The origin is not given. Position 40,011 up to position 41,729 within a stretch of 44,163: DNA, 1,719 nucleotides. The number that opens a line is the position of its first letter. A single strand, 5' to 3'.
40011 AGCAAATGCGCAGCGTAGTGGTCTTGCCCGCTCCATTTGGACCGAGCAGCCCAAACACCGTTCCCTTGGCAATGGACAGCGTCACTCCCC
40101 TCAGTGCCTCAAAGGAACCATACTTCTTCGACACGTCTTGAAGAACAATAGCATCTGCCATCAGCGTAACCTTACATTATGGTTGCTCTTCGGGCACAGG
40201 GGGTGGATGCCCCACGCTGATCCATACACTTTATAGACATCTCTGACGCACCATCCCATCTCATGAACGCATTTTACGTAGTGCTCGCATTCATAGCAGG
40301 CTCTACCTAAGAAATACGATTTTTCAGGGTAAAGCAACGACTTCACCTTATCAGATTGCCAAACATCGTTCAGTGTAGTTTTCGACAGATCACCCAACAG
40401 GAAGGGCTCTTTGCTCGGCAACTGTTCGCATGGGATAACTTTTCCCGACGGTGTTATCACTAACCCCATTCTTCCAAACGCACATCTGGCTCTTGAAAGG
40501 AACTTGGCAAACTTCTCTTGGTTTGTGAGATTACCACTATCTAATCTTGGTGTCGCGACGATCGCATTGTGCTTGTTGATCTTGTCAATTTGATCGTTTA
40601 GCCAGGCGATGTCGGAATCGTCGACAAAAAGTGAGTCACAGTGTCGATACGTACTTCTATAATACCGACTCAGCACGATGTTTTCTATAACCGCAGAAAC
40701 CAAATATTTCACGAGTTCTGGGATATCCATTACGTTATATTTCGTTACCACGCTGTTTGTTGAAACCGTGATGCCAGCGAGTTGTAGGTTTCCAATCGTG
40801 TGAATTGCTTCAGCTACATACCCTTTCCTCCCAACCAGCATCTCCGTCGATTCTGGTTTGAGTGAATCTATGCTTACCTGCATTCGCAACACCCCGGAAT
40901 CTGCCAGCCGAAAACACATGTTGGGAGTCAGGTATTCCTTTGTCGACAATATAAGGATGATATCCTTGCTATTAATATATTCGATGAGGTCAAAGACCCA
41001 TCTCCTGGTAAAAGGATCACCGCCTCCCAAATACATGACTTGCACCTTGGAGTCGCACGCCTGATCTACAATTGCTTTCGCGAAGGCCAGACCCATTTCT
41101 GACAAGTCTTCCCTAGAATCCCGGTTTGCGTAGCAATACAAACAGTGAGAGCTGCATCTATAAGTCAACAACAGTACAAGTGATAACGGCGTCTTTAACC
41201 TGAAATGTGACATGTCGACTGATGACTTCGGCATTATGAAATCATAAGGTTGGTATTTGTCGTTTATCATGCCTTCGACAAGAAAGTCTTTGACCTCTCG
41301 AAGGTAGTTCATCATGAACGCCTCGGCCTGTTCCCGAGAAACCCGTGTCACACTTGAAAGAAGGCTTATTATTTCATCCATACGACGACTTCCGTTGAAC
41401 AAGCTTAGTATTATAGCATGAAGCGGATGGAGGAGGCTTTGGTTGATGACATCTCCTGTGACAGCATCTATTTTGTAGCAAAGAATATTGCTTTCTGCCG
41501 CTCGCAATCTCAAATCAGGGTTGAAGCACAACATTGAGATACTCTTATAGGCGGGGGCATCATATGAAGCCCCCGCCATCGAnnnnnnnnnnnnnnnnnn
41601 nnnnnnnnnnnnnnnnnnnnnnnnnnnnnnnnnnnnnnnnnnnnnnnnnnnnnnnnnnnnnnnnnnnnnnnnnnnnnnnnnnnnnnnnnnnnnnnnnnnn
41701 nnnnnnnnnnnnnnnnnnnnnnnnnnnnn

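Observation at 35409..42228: Sigma-54/TPR-EBP-linked radical SAM-SPASM peptide-modification and ABC-2 export island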

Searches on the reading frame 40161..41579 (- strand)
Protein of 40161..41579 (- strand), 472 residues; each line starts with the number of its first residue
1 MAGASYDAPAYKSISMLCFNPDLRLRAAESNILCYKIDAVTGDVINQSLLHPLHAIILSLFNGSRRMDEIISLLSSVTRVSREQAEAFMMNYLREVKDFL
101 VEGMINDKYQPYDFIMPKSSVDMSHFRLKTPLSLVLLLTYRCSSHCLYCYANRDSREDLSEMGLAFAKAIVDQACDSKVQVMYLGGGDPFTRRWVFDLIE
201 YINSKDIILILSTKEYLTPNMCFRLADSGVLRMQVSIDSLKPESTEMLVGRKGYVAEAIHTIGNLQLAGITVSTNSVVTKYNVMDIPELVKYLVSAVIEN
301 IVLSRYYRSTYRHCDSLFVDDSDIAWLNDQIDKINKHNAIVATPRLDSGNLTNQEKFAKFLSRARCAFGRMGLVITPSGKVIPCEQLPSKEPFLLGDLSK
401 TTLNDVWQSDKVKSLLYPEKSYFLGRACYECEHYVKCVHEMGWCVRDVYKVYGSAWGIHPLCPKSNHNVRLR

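Call 3: search_protein_families(library=pfam, proteins=[window:40161-41579:-], max_evalue=0.01)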
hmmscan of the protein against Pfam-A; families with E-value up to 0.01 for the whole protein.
window:40161-41579:- (472 aa): 3 families
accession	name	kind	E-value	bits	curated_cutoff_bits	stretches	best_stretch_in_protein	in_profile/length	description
PF04055.27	Radical_SAM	-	2.3e-19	70.6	29.5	1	138-293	3-166/166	Radical SAM superfamily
PF13186.11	SPASM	-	7e-09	36.3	21.5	1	366-431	1-66/67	Iron-sulfur cluster-binding domain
PF13353.11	Fer4_12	-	0.00052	20.8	22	1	137-205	10-80/137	4Fe-4S single cluster domain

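Call 4: search_protein_families(library=ncbifam, proteins=[window:40161-41579:-], max_evalue=0.01)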
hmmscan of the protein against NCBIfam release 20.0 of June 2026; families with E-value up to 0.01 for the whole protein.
window:40161-41579:- (472 aa): 52 families (the best 25 are shown)
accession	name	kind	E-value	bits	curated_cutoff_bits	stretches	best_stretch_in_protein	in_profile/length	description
TIGR02109.1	PQQ_syn_pqqE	equivalog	2.4e-26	92.5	381.35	1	129-470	4-338/358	pyrroloquinoline quinone biosynthesis protein PqqE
TIGR04053.2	TIGR04053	equivalog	3.2e-25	89.1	395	1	130-295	6-175/366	TIGR04053 family radical SAM/SPASM domain-containing protein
TIGR03962.1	mycofact_rSAM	equivalog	2.2e-24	86.3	265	1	127-438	7-310/339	mycofactocin radical SAM maturase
TIGR04317.1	W_rSAM_matur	equivalog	2.7e-24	85.9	380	1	134-438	6-320/349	tungsten cofactor oxidoreductase radical SAM maturase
TIGR04545.1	rSAM_ahbD_hemeb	equivalog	5.4e-24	85.3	500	1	138-292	6-161/339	heme b synthase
TIGR04055.1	rSAM_NirJ2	equivalog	3.4e-23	82.7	500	1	139-437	7-300/326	putative heme d1 biosynthesis radical SAM protein NirJ2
TIGR04340.1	rSAM_ACGX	hypoth_equivalog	2e-22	79.9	400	1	135-437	6-316/341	radical SAM/SPASM domain protein, ACGX system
TIGR04347.1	pseudo_SAM_Halo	equivalog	3e-21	76.1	525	1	134-302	40-208/390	TIGR04347 family pseudo-SAM/SPASM protein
TIGR04303.1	GeoRSP_rSAM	equivalog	8.4e-20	71.6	400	1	128-439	1-304/325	GeoRSP system radical SAM/SPASM protein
TIGR04054.1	rSAM_NirJ1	equivalog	9.1e-20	70.6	650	1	136-312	40-213/387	putative heme d1 biosynthesis radical SAM protein NirJ1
TIGR04546.1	rSAM_ahbC_deAc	equivalog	3e-19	69.1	650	1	134-320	41-224/390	12,18-didecarboxysiroheme deacetylase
TIGR02668.1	moaA_archaeal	equivalog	4.5e-18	65.3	325.25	1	134-306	12-186/303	GTP 3',8-cyclase MoaA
TIGR04051.1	rSAM_NirJ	equivalog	9e-18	64.4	515.45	1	137-306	7-176/354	heme d1 biosynthesis radical SAM protein NirJ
NF001199.0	PRK00164.2-1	equivalog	3.9e-17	62.4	231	1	133-295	13-177/308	GTP 3',8-cyclase MoaA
TIGR04250.1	SCM_rSAM_ScmE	equivalog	8.1e-17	61.1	400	1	130-295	1-167/358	SynChlorMet cassette radical SAM/SPASM protein ScmE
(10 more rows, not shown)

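Call 11: find_homologous_proteins(query=window:40161-41579:-, max_evalue=0.00001)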
Query window:40161-41579:- (472 aa): 26 proteins with E <= 0.00001 among 5682 candidates.
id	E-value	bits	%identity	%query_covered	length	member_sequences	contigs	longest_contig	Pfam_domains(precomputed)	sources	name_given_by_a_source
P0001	5.7e-276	934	100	86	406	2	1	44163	PF13186.12,PF04055.28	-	-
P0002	3.5e-162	558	53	97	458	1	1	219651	PF13186.12,PF04055.28,PF13353.12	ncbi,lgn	-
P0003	2.9e-156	539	53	97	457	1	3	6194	PF13186.12,PF04055.28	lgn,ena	-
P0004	3.8e-153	529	51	97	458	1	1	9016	PF13186.12,PF04055.28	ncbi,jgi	jgi:radical SAM protein with 4Fe4S-binding SPASM domain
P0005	2.3e-146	506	49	97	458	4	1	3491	PF13186.12,PF04055.28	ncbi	-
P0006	8.1e-146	504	47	96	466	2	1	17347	PF13186.12,PF04055.28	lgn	-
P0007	1.4e-135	471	47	96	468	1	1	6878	PF13186.12,PF04055.28,PF13353.12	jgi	jgi:radical SAM protein with 4Fe4S-binding SPASM domain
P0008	6.2e-135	469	51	89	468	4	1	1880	PF13186.12,PF04055.28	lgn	-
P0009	2.3e-133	463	48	97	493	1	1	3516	PF13186.12,PF04055.28,PF13353.12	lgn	-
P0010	7.5e-132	458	50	85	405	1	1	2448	PF13186.12,PF04055.28,PF13353.12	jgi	jgi:radical SAM protein with 4Fe4S-binding SPASM domain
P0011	8.4e-107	376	52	66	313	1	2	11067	PF13186.12,PF04055.28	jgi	jgi:radical SAM protein with 4Fe4S-binding SPASM domain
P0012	5.4e-88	314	35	95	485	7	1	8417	PF13186.12,PF04055.28,PF13353.12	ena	-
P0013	6.9e-88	313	35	95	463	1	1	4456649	PF13186.12,PF04055.28,PF13353.12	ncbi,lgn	ncbi:MAG: radical SAM protein [Candidatus Zixiibacteriota bacterium]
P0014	2.8e-80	288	46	62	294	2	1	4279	PF13186.12,PF04055.28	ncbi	-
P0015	3.5e-79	285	35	88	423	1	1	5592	PF13186.12,PF04055.28,PF13353.12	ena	-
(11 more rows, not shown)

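Call 13: find_encoding_contigs(protein=P0002, flank=10000, max_places=3)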
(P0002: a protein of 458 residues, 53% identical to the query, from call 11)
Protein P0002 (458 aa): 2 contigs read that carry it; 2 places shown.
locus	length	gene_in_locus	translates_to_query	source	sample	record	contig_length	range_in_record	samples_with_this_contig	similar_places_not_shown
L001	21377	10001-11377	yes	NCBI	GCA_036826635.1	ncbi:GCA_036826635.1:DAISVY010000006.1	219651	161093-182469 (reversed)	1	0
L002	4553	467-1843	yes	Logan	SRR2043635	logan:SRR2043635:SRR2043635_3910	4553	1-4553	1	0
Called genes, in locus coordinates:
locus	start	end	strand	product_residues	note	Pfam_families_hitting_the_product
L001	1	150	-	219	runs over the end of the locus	PF00578:AhpC-TSA, PF08534:Redoxin, PF10417:1-cysPrx_C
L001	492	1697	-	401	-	PF12704:MacB_PCD, PF02687:FtsX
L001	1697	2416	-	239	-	PF00005:ABC_tran, PF13304:AAA_21 (faint)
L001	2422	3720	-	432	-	PF25917:BSH_RND, PF25919:BSH_CusB (faint), PF25973:BSH_CzcB, PF26002:Beta-barrel_AprE (faint), PF25944:Beta-barrel_RND (faint), PF25954:Beta-barrel_RND_2, PF25990:Beta-barrel_YknX (weak)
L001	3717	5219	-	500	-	PF02321:OEP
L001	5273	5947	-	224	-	PF00440:TetR_N, PF09209:CecR_C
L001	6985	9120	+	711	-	PF07719:TPR_2 (faint), PF13424:TPR_12 (weak), PF17874:TPR_MalT (weak), PF00158:Sigma54_activat, PF14532:Sigma54_activ_2, PF07728:AAA_5 (weak), PF25601:AAA_lid_14, PF02954:HTH_8, +2 more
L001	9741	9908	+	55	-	-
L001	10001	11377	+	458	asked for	PF13353:Fer4_12 (weak), PF04055:Radical_SAM, PF13186:SPASM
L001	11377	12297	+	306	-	PF00005:ABC_tran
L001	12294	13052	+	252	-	PF01061:ABC2_membrane, PF12698:ABC2_membrane_3 (weak)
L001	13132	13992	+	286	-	-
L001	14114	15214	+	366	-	-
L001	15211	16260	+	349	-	-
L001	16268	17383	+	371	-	-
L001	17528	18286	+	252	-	PF02517:Rce1-like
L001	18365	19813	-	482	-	PF00875:DNA_photolyase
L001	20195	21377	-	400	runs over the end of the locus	PF00365:PFK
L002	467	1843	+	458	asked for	PF13353:Fer4_12 (weak), PF04055:Radical_SAM, PF13186:SPASM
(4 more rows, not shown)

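Call 14: find_encoding_contigs(protein=P0006, flank=10000, max_places=3)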
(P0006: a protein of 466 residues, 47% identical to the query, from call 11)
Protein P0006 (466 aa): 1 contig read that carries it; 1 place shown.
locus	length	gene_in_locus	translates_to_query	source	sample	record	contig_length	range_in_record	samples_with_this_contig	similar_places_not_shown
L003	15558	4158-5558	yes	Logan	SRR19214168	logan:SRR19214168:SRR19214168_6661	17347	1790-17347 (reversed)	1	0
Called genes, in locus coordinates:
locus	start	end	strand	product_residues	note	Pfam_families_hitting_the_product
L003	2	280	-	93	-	?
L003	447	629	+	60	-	PF14070:YjfB_motility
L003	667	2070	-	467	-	PF01464:SLT, PF01476:LysM, PF23473:LysM3_LYK4_5 (weak)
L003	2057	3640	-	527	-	-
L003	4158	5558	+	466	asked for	PF04055:Radical_SAM, PF13186:SPASM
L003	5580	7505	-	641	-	PF03485:Arg_tRNA_synt_N, PF00750:tRNA-synt_1d, PF05746:DALR_1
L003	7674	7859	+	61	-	PF12797:Fer4_2 (faint), PF13237:Fer4_10 (weak), PF00037:Fer4, PF14697:Fer4_21 (weak), PF12800:Fer4_4 (faint), PF12837:Fer4_6 (weak), PF12838:Fer4_7, PF13187:Fer4_9 (weak), +2 more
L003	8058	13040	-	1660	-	-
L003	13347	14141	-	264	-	PF00753:Lactamase_B, PF23023:Anti-Pycsar_Apyc1, PF12706:Lactamase_B_2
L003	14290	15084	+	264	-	PF00588:SpoU_methylase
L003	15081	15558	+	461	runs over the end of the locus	PF01406:tRNA-synt_1e, PF01921:tRNA-synt_1f (faint), PF09334:tRNA-synt_1g (weak), PF09190:DALR_2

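Call 15: find_encoding_contigs(protein=P0013, flank=10000, max_places=3)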
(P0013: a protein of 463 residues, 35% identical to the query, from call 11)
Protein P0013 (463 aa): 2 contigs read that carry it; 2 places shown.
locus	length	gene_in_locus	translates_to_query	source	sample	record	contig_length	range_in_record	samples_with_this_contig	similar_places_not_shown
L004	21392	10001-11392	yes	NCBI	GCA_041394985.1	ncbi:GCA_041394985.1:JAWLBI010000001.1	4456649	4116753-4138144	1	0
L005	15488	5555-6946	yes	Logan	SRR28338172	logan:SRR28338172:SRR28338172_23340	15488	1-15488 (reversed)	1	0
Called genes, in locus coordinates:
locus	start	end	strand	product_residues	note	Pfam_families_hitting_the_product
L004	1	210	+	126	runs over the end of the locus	-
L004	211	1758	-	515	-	PF03853:YjeF_N, PF01256:Carb_kinase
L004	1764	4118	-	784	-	PF02190:LON_substr_bdg, PF00004:AAA, PF07728:AAA_5, PF22667:Lon_lid, PF05362:Lon_C, PF13541:ChlI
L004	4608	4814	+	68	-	PF02915:Rubrerythrin, PF09537:DUF2383 (weak)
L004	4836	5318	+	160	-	PF02915:Rubrerythrin, PF13668:Ferritin_2 (faint)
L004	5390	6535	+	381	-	PF01168:Ala_racemase_N, PF00842:Ala_racemase_C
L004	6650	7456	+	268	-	PF12483:GIDE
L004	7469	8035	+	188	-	PF04011:LemA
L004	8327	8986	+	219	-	PF06971:Put_DNA-bind_N, PF02629:CoA_binding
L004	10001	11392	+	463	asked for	PF04055:Radical_SAM, PF13353:Fer4_12 (faint), PF13186:SPASM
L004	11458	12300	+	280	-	PF00005:ABC_tran, PF13304:AAA_21 (faint), PF13732:DrrA1-3_C (weak)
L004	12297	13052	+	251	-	PF01061:ABC2_membrane, PF12698:ABC2_membrane_3 (weak)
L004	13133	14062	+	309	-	PF01261:AP_endonuc_2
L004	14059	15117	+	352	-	PF06071:YchF-GTPase_C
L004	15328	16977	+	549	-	PF25293:Beta-prop_EMC1_N (faint), PF13360:PQQ_2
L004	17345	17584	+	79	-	PF27350:AF_1447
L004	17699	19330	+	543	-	PF25293:Beta-prop_EMC1_N (faint), PF13360:PQQ_2 (weak)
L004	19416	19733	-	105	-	-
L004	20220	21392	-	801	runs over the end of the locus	PF17764:PriA_3primeBD, PF00270:DEAD, PF04851:ResIII, PF00271:Helicase_C, PF18319:Zn_ribbon_PriA (weak), PF18074:PriA_C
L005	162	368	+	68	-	PF02915:Rubrerythrin, PF09537:DUF2383 (weak)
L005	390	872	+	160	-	PF02915:Rubrerythrin, PF13668:Ferritin_2 (faint)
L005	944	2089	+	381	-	PF01168:Ala_racemase_N, PF00842:Ala_racemase_C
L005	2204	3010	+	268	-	PF12483:GIDE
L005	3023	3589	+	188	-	PF04011:LemA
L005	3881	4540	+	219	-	PF06971:Put_DNA-bind_N, PF02629:CoA_binding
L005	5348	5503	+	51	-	-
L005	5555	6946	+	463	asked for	PF04055:Radical_SAM, PF13353:Fer4_12 (faint), PF13186:SPASM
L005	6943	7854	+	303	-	PF00005:ABC_tran, PF13304:AAA_21 (faint), PF13732:DrrA1-3_C (weak)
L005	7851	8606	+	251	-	PF01061:ABC2_membrane, PF12698:ABC2_membrane_3 (weak)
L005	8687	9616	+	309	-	PF01261:AP_endonuc_2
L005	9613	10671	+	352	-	PF06071:YchF-GTPase_C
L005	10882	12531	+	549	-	PF25293:Beta-prop_EMC1_N (faint), PF13360:PQQ_2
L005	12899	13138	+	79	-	PF27350:AF_1447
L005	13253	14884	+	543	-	PF25293:Beta-prop_EMC1_N (faint), PF13360:PQQ_2 (weak)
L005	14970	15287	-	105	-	-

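Call 21: find_related_loci(query=A2, collection=genome_contigs, flank=10000)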
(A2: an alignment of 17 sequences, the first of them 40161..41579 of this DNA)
Query A2 (472 aa) in genome_contigs; peptide patterns used: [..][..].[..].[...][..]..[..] (x = any residue, [..] = any of these).
126 stretches matched a pattern; 125 encode a relative of the query (tblastn E <= 1e-3); the best 80 are kept; 80 distinct loci.
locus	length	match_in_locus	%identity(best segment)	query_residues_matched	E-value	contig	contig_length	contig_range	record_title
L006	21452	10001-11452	52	3-471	5e-169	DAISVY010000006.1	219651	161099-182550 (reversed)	MAG TPA_asm: Candidatus Zixiibacteriota bacterium isolate CTOTU1804 NODE_7_length_219651_cov_16.993228, whole genome sho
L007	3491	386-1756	49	16-471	3e-159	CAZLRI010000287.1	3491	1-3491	MAG TPA_asm: uncultured Pseudobdellovibrionaceae bacterium isolate SRP118108_co3_155 genome assembly, contig: NODE_35447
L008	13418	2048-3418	35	17-466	1e-91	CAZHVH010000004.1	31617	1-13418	MAG TPA_asm: uncultured bacterium isolate binchicken_co6_520 genome assembly, contig: NODE_1090_length_31617_cov_14.9803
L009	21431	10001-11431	32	15-471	2e-71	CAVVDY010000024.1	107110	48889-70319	MAG: uncultured Acidobacteriaceae bacterium isolate MFD02416.bin.2.82 genome assembly, contig: contig_26491, whole genom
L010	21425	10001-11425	33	14-471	3e-69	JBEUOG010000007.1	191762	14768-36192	UNVERIFIED_CONTAM: Paenibacillus sp. PvR008 Ga0496862_07, whole genome shotgun sequence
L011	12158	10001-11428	33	14-471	5e-69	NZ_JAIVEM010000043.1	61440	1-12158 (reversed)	Paenibacillus sp. BJ-4 scaffold25, whole genome shotgun sequence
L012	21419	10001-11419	33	17-471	2e-67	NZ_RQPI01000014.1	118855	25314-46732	Paenibacillus rhizophilus strain 7197 Scaffold14, whole genome shotgun sequence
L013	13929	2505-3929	31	17-471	4e-65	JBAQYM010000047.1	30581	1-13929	MAG: Syntrophobacteraceae bacterium isolate MFD12011_ilm_asm_bin22 k127_1543, whole genome shotgun sequence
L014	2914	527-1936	31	17-465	2e-64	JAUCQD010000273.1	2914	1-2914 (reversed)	MAG: Methanothrix sp. isolate Bin_020 k127_904609, whole genome shotgun sequence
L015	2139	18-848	40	197-471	3e-65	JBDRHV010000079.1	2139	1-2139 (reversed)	MAG: bacterium isolate MEGAHIT-group-1.550 k141_3948060, whole genome shotgun sequence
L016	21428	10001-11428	31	17-471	1e-61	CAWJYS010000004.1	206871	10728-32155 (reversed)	MAG: Methanotrichaceae archaeon isolate MFD03899.bin.2.83 genome assembly, contig: contig_16229, whole genome shotgun se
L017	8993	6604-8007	29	17-465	1e-55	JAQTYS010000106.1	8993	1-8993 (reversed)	MAG: Methanothrix sp. isolate STC_42 NODE_19184_length_8993_cov_5.158696_Sandtown_C, whole genome shotgun sequence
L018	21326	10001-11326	33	48-471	2e-70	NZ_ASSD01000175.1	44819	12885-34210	Paenibacillus zanthoxyli JH29 S8_contig00064, whole genome shotgun sequence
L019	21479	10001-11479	28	3-463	2e-48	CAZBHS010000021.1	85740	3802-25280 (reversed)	MAG TPA_asm: uncultured Clostridia bacterium isolate binchicken_co42_202 genome assembly, contig: NODE_135_length_85740_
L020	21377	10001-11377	26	17-472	8e-46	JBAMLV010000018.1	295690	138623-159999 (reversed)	MAG: bacterium isolate MAG14 ExploCarb_3808S_S2_4_length_295690_cov_27, whole genome shotgun sequence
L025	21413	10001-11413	29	20-465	6e-37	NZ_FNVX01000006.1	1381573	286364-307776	Bacteroides ihuae strain Marseille-P2824T, whole genome shotgun sequence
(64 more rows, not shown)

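Call 24: find_related_loci(query=A3, collection=metagenome_contigs, flank=10000)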
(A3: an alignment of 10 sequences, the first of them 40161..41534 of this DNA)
Query A3 (457 aa) in metagenome_contigs; peptide patterns used: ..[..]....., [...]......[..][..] (x = any residue, [..] = any of these).
426 stretches matched a pattern; 143 encode a relative of the query (tblastn E <= 1e-3); the best 80 are kept; 80 distinct loci.
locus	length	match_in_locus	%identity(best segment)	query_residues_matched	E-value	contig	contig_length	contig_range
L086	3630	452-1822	49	1-456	4e-159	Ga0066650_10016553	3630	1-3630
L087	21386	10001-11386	39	2-456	3e-104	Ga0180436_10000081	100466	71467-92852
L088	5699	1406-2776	35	2-451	2e-92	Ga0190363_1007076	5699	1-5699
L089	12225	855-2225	35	2-451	2e-92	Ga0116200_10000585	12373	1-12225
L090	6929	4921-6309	36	2-457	3e-89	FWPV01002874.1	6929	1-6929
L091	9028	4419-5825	32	1-456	1e-75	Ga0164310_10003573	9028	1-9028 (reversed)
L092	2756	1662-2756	38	2-359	2e-72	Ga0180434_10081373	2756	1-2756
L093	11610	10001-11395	29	2-456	1e-70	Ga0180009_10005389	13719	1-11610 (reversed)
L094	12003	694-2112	33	2-456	1e-70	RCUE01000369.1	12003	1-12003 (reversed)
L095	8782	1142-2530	30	2-456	7e-70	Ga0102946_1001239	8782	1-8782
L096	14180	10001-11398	29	2-456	1e-68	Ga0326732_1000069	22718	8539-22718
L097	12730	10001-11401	29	1-456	2e-67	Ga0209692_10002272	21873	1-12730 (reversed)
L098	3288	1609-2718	35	2-366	7e-64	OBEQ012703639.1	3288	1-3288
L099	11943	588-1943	30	10-449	5e-60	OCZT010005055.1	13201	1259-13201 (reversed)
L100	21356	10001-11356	29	26-456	6e-59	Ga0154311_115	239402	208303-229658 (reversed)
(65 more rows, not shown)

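Call 28: search_protein_families(library=pfam, proteins=[L087:3994-6357:+, L087:6421-6879:+, L087:7199-8416:+, L087:8413-9012:+, L087:8996-9424:+, L087:11402-12346:+, L087:12349-13104:+, L087:13668-14744:+, L087:15093-16796:+], max_evalue=0.001)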
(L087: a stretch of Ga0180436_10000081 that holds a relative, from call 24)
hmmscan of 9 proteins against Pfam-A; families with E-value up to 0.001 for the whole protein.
L087:3994-6357:+ (787 aa): 21 families
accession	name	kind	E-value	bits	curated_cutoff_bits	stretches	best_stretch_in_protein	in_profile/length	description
PF00158.32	Sigma54_activat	-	1.7e-67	226.8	20.2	1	483-649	1-167/168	Sigma-54 interaction domain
PF13424.12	TPR_12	-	1.2e-37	128.4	30.1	4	54-123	5-76/77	Tetratricopeptide repeat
PF17874.7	TPR_MalT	-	2.6e-21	76.7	45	2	64-313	13-260/336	MalT-like TPR region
PF07719.23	TPR_2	-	2.3e-19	68.3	27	0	54-83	3-32/34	Tetratricopeptide repeat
PF14532.12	Sigma54_activ_2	-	2.4e-18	67.1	25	1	495-654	12-138/138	Sigma-54 interaction domain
PF13181.12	TPR_8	-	1.3e-13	50.4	25.7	0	339-362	7-30/34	Tetratricopeptide repeat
PF00515.34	TPR_1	-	1.1e-12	47.6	27.8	0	338-362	6-30/34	Tetratricopeptide repeat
PF02954.25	HTH_8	-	1.3e-12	47.7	22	1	743-783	2-42/42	Bacterial regulatory protein, Fis family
PF25601.1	AAA_lid_14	-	5.4e-12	45.8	27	1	655-709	1-58/87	AAA+ ATPase lid domain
PF13374.12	TPR_10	-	3.7e-11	43.1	27.5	0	97-125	7-35/42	Tetratricopeptide repeat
PF13428.12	TPR_14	-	7.6e-10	38.9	23.5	0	55-87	4-36/44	Tetratricopeptide repeat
PF13176.12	TPR_7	-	2.6e-06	27.5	27.9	0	296-329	2-35/36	Tetratricopeptide repeat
PF25058.1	ARM_TT21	-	7.1e-06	26.5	27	0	43-118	48-120/155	Tetratricopeptide repeat protein 21 ARM repeat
PF09976.15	TPR_21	-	8e-06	26.2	25.5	0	299-364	119-177/193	Tetratricopeptide repeat-like domain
PF14559.12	TPR_19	-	1.9e-05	25.4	25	0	65-122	4-55/68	Tetratricopeptide repeat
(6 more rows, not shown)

L087:6421-6879:+ (152 aa): 0 families

L087:7199-8416:+ (405 aa): 1 family
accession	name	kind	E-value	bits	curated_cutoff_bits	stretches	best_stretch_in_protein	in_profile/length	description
PF08450.18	SGL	-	0.00021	21.4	26.3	0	256-284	191-219/246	SMP-30/Gluconolactonase/LRE-like region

L087:8413-9012:+ (199 aa): 2 families
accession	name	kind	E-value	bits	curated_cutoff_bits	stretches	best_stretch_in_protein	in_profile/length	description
PF08534.16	Redoxin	-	9.3e-07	29.2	26.6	1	83-175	31-132/148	Redoxin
PF00578.27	AhpC-TSA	-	2.3e-06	28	26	1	81-148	26-92/124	AhpC/TSA family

L087:8996-9424:+ (142 aa): 0 families

L087:11402-12346:+ (314 aa): 3 families
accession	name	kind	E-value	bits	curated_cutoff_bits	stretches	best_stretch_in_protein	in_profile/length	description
PF00005.33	ABC_tran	-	1.7e-27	97.1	25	1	24-167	1-136/137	ABC transporter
PF13304.12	AAA_21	-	3.3e-07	31.1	27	0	123-197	221-297/304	AAA domain, putative AbiEii toxin, Type IV TA system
PF13732.12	DrrA1-3_C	-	5.8e-06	27.4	27.4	1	224-306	3-79/81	ATP-binding protein DrrA1-3-like, C-terminal domain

L087:12349-13104:+ (251 aa): 2 families
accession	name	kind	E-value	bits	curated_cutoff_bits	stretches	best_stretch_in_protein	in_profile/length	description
PF01061.29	ABC2_membrane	-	3.3e-19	69.7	26.9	1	4-216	6-210/211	ABC-2 type transporter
PF12698.13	ABC2_membrane_3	-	1e-10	41.7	31.6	1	47-242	154-345/347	ABC-2 family transporter protein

L087:13668-14744:+ (358 aa): 2 families
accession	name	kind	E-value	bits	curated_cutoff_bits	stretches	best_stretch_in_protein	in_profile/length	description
PF07676.18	PD40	-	6.1e-09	36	20.9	0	279-289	16-26/38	WD40-like Beta Propeller Repeat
PF00930.27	DPPIV_N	-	3.5e-05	23.1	22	0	39-75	39-77/354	Dipeptidyl peptidase IV (DPP IV) N-terminal region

L087:15093-16796:+ (567 aa): 2 families
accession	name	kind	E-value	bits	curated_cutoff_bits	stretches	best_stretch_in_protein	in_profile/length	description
PF00404.24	Dockerin_1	-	8.2e-06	26.4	22.9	1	487-541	2-56/57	Dockerin type I domain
PF01520.23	Amidase_3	-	1.6e-05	25.4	27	1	22-136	71-159/174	N-acetylmuramoyl-L-alanine amidase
